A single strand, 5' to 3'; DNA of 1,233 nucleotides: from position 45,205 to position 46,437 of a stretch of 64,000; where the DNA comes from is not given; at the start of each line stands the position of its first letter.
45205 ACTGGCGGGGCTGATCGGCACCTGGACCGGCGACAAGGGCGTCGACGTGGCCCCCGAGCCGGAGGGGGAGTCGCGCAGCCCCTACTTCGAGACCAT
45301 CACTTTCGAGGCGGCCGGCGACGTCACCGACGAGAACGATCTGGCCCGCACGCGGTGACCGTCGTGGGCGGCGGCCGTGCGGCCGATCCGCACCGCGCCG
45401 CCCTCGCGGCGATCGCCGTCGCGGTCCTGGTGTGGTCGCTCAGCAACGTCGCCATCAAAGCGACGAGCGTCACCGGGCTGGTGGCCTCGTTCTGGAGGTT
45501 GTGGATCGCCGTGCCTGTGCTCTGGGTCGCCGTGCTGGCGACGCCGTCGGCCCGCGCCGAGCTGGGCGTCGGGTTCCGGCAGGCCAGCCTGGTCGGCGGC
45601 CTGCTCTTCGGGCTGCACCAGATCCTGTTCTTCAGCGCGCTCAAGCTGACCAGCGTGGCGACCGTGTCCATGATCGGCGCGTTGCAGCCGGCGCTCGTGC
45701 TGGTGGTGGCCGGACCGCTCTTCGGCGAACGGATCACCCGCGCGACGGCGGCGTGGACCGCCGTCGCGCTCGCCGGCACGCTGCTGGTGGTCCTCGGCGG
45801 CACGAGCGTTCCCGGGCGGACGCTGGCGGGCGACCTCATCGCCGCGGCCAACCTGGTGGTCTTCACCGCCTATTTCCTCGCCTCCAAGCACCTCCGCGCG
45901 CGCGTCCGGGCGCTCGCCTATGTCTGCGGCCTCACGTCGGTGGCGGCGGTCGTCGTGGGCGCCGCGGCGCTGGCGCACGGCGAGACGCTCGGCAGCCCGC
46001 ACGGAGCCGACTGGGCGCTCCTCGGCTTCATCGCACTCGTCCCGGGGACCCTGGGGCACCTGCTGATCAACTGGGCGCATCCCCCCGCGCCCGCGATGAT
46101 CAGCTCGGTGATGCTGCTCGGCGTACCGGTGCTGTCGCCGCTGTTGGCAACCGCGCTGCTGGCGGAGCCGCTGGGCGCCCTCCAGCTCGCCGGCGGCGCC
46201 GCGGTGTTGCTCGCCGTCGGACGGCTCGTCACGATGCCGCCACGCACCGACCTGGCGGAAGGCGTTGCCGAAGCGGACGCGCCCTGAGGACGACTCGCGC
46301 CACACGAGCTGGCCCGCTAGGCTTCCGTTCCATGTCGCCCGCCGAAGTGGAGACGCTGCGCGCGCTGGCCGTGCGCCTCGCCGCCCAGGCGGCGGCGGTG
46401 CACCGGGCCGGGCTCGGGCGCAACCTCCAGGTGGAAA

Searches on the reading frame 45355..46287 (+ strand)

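Call 28: search_protein_families(library=pfam, proteins=[window:45355-46287:+], max_evalue=0.001)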
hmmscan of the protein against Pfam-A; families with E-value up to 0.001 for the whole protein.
window:45355-46287:+ (310 aa): 1 family
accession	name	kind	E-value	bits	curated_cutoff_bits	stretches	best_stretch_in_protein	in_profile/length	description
PF00892.27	EamA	-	5.7e-21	75.7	28.2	2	17-146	4-134/135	EamA-like transporter family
